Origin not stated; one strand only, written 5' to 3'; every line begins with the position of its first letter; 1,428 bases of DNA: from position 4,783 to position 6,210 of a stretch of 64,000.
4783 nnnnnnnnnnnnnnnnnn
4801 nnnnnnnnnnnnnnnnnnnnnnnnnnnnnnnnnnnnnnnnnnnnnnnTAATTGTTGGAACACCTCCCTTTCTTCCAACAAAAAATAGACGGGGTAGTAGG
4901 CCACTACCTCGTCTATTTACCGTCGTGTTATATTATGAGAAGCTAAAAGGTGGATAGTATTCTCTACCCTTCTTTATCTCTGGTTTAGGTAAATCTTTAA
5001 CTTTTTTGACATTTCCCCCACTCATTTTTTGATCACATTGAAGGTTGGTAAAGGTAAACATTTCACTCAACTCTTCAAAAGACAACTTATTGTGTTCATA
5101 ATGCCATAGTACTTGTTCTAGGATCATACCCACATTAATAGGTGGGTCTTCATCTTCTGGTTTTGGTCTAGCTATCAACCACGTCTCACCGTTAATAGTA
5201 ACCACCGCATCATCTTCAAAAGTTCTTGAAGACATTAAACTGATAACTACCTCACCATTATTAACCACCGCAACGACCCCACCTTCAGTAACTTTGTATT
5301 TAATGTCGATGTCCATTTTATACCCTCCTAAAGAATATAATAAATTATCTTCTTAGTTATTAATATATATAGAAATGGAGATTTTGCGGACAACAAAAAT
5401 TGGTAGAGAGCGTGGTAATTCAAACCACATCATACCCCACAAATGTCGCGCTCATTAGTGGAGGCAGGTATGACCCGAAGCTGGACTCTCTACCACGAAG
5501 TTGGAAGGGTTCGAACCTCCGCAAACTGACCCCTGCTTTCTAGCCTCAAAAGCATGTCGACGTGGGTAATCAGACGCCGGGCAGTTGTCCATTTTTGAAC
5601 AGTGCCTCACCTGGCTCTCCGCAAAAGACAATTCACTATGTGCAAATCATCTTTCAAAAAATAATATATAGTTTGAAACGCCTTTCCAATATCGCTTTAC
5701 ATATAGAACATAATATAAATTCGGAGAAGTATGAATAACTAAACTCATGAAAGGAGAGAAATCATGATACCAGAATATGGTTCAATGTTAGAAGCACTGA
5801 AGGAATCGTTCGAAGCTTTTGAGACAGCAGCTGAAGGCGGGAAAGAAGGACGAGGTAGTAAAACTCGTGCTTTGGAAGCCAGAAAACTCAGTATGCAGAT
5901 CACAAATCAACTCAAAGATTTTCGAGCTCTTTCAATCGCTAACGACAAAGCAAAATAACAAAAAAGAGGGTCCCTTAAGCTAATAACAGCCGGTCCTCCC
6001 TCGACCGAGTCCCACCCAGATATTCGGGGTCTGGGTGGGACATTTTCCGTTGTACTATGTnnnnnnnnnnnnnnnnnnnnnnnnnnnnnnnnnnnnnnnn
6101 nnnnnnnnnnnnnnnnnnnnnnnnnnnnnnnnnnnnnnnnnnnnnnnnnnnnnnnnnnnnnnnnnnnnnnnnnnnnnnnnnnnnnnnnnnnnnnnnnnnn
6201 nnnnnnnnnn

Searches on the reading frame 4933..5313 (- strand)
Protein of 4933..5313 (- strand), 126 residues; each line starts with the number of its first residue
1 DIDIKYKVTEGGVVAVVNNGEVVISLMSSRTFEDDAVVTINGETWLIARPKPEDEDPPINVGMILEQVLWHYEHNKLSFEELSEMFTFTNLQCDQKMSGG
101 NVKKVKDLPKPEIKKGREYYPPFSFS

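Call 21: search_protein_families(library=phrogs, proteins=[window:4933-5313:-], max_evalue=0.001)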
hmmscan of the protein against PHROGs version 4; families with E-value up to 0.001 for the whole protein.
window:4933-5313:- (126 aa): 0 families

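Call 22: search_protein_families(library=pfam, proteins=[window:4933-5313:-], max_evalue=0.001)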
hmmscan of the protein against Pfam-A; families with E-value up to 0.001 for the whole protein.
window:4933-5313:- (126 aa): 0 families

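Call 98: search_protein_families(library=pfam, proteins=[window:4933-5313:-], max_evalue=1)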
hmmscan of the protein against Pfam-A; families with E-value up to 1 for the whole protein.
window:4933-5313:- (126 aa): 1 family
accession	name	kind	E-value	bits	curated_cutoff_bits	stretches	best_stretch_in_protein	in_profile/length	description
PF11760.13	CbiG_N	-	0.26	11.7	25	1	4-30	30-56/82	Cobalamin synthesis G N-terminal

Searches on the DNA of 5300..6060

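Call 53: search_rna_families(source=window, start=5300, end=6060, threshold=evalue, max_evalue=5, show_alignments=2)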
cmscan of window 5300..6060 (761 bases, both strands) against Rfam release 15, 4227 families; matches with E-value up to 5: 5.
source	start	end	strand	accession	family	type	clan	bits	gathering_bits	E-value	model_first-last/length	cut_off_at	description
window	5361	5434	+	RF01776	RatA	Gene; antitoxin;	-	23.4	49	1.7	1-91/91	no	RNA anti-toxin A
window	6009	6041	-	RF00756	mir-299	Gene; miRNA;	-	21.3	67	0.093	16-48/63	no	mir-299 microRNA precursor family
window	5776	5895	+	RF02191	TCL6_1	Gene; lncRNA;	-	15.6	60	0.85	1-113/113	no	T-cell leukemia/lymphoma 6 conserved region 1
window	5418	5553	-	RF02204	WT1-AS_2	Gene; lncRNA;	-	14.6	45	2.7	1-137/137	no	WT1 antisense RNA conserved region 2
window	6009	6041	+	RF00729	mir-278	Gene; miRNA;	-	13.8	55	4.5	1-75/75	no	mir-278 microRNA precursor family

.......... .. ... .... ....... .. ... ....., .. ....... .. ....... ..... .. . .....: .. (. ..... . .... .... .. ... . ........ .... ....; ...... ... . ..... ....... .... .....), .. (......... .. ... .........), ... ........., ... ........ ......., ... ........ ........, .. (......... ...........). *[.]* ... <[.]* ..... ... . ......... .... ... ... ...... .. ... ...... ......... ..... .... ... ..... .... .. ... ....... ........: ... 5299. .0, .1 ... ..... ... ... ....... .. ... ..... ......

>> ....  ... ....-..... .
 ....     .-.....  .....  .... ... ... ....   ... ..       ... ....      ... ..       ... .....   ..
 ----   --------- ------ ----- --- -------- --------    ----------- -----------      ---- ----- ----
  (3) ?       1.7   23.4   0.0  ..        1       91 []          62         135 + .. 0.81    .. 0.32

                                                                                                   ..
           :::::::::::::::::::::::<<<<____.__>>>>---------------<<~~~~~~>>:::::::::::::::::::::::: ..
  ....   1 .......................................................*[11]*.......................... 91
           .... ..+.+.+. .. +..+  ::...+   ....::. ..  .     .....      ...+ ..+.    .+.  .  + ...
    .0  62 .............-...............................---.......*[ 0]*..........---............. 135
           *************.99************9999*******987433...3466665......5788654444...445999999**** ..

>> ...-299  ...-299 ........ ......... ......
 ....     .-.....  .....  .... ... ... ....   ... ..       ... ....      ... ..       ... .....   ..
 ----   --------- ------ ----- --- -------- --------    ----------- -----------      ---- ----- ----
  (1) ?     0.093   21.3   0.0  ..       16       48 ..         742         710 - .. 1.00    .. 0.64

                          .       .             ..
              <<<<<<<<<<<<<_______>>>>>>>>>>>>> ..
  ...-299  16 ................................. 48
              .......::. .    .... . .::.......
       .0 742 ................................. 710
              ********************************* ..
